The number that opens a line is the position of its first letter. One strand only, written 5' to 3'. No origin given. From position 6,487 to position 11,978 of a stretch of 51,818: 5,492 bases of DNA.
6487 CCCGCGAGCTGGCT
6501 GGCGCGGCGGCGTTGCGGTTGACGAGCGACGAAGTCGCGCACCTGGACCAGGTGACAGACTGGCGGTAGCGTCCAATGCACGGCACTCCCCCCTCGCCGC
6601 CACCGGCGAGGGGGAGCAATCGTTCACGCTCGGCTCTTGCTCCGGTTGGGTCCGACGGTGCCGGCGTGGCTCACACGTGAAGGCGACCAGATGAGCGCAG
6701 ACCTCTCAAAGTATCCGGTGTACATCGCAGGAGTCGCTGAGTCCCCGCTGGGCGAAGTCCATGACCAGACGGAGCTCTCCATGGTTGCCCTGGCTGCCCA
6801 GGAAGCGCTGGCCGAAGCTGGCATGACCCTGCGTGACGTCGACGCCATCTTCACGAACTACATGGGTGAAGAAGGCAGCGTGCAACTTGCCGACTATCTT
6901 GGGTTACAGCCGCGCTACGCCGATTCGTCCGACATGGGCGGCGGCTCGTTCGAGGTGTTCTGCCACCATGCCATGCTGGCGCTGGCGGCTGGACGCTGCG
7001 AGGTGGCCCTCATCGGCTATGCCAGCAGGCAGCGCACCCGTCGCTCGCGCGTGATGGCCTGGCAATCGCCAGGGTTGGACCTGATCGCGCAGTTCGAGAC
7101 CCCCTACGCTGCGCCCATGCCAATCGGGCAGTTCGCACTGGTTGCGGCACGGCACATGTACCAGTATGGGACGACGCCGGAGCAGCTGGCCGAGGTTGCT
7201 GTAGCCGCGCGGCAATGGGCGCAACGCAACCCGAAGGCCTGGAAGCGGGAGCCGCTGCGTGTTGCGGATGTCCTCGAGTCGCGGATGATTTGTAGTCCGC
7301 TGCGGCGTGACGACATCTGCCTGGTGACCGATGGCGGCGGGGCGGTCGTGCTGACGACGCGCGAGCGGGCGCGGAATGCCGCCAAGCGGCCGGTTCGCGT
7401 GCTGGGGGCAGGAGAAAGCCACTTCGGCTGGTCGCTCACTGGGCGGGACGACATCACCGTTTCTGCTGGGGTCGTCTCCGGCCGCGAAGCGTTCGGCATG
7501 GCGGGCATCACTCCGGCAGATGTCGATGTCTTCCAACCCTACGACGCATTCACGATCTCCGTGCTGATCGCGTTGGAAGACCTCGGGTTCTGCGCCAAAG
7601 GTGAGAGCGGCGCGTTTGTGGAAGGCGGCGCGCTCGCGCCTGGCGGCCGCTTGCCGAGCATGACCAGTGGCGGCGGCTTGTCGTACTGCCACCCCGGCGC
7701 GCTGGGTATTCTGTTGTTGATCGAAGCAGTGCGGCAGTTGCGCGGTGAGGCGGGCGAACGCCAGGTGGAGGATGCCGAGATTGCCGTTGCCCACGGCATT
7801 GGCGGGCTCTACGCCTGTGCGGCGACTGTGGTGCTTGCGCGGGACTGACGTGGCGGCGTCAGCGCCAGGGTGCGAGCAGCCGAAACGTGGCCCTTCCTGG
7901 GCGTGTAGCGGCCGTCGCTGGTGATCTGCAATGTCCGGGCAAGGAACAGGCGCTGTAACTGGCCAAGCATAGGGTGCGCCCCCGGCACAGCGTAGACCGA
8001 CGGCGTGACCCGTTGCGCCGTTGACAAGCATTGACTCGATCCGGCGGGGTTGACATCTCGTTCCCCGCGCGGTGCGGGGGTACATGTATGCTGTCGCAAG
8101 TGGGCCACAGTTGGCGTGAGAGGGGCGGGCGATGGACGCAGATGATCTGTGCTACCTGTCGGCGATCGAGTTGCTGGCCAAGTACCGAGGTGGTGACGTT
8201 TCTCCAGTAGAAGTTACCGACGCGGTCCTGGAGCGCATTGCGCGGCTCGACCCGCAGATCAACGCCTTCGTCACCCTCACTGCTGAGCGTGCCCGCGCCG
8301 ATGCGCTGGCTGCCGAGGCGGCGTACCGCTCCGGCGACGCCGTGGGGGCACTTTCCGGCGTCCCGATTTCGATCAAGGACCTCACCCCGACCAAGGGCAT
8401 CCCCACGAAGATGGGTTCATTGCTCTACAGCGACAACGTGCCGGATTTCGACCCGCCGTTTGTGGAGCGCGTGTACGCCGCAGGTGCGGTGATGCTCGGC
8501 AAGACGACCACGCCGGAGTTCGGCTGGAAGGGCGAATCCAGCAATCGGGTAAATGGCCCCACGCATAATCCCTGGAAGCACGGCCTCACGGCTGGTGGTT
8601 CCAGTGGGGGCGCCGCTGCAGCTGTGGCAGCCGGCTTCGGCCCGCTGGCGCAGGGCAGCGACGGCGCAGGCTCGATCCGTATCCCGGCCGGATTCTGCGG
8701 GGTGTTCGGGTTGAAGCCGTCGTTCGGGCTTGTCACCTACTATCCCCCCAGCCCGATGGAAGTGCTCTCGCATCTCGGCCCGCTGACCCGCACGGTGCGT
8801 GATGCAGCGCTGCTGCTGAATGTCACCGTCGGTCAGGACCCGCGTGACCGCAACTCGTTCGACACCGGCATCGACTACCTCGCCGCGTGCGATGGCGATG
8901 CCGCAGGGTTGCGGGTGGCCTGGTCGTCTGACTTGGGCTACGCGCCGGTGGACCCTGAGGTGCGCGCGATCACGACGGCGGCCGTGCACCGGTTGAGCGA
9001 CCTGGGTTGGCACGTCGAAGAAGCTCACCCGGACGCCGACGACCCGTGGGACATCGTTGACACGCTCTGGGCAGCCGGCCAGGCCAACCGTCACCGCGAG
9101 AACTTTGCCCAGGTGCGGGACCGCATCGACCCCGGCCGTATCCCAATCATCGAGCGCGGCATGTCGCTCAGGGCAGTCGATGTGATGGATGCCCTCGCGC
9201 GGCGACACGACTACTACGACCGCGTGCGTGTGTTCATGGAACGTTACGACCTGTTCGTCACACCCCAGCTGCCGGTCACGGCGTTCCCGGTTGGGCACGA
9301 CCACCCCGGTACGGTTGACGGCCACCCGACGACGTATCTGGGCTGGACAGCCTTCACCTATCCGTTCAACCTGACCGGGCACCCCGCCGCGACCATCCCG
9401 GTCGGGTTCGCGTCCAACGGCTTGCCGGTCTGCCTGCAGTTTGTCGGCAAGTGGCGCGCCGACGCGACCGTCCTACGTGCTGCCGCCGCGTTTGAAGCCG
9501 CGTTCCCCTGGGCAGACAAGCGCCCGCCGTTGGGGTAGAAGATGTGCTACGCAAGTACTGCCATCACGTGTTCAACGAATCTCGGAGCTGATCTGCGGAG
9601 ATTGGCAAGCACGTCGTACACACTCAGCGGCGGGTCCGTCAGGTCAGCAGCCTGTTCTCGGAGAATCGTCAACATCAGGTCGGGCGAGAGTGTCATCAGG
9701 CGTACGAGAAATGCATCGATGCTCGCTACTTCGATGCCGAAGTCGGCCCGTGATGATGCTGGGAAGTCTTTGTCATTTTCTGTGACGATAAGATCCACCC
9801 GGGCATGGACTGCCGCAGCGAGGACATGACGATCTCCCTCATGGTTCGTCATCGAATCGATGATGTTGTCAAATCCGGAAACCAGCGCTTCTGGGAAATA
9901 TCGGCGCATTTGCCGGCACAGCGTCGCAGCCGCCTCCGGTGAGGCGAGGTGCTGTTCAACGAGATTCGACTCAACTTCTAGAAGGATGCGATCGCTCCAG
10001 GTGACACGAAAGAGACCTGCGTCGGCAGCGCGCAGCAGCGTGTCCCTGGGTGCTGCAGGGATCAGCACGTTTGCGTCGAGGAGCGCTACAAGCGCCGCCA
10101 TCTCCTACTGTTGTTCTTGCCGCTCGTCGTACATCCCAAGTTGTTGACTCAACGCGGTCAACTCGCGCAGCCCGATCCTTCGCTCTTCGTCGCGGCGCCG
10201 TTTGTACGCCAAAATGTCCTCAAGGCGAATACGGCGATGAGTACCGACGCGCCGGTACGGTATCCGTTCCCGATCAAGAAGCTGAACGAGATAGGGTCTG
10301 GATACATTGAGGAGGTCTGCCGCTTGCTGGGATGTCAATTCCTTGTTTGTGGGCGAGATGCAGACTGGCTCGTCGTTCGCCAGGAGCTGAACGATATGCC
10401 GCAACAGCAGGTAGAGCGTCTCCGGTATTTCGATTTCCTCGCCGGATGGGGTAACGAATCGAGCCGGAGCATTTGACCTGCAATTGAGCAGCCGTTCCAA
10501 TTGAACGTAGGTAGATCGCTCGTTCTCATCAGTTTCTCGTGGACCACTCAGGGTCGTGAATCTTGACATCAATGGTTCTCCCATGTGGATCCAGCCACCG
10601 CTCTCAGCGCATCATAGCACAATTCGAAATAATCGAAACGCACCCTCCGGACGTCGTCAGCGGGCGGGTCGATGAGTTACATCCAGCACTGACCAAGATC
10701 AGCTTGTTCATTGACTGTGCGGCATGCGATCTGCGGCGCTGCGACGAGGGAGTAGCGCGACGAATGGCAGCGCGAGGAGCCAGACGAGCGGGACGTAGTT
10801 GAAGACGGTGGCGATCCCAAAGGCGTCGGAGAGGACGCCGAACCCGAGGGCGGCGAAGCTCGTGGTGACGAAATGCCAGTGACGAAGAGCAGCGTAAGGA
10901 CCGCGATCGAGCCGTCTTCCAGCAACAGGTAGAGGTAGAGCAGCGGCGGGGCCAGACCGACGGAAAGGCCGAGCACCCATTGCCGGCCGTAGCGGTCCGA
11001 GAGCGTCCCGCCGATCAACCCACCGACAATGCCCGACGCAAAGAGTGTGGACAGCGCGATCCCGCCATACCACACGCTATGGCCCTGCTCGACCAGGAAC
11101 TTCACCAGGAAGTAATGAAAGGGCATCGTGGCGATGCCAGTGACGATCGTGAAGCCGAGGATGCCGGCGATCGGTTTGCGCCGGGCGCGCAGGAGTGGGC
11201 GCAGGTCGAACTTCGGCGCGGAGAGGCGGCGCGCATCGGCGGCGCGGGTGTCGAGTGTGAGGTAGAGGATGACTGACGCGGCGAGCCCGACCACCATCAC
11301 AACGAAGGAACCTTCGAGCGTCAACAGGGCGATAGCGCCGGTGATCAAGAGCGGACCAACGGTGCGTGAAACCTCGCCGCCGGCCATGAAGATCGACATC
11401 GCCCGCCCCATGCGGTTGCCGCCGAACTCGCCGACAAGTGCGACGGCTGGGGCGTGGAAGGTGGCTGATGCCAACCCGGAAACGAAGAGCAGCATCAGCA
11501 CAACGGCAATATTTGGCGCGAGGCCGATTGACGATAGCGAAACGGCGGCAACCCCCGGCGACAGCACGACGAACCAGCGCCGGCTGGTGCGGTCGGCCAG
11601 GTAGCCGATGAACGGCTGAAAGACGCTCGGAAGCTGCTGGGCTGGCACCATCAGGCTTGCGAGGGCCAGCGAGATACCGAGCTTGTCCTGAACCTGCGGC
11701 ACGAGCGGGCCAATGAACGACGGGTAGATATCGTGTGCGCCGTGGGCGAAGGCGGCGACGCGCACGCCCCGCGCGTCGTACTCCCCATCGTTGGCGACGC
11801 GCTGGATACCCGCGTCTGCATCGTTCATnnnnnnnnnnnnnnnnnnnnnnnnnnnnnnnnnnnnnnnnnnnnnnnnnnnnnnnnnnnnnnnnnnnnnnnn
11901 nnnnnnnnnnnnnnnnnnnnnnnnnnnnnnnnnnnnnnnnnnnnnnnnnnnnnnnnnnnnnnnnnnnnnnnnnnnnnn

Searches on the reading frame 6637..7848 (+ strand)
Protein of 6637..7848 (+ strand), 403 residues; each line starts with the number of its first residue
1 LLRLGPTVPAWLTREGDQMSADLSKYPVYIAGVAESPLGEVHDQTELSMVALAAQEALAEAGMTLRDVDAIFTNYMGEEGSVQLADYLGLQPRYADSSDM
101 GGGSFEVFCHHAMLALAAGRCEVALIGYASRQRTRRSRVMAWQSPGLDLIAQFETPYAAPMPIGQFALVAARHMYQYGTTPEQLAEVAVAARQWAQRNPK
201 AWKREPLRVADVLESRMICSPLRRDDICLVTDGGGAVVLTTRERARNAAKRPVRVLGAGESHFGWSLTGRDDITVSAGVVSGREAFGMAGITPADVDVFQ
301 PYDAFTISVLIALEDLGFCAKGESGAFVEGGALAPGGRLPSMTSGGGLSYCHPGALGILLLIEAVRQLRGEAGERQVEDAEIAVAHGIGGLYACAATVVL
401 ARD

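Call 70: search_protein_families(library=pfam, proteins=[window:6637-7848:+], max_evalue=0.00001)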
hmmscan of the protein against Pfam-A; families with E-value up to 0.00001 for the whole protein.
window:6637-7848:+ (403 aa): 2 families
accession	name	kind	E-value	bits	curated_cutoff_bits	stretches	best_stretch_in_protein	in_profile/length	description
PF22691.2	Thiolase_C_1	-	5e-60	201.8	28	1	259-402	1-144/144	Thiolase C-terminal domain-like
PF02803.24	Thiolase_C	-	5.1e-06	26.6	27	0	277-336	23-79/123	Thiolase, C-terminal domain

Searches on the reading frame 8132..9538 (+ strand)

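Call 70: search_protein_families(library=pfam, proteins=[window:8132-9538:+], max_evalue=0.00001)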
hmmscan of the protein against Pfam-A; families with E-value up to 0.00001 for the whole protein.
window:8132-9538:+ (468 aa): 1 family
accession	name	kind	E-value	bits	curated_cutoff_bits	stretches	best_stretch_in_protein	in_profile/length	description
PF01425.27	Amidase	-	2.7e-102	343.5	27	1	27-448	1-445/445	Amidase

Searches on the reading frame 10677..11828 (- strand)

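Call 70: search_protein_families(library=pfam, proteins=[window:10677-11828:-], max_evalue=0.00001)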
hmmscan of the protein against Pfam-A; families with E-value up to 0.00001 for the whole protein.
window:10677-11828:- (383 aa): 1 family
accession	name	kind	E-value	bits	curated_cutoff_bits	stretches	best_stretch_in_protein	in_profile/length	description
PF07690.21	MFS_1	-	2.6e-32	112.6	33.4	1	37-327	13-314/347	Major Facilitator Superfamily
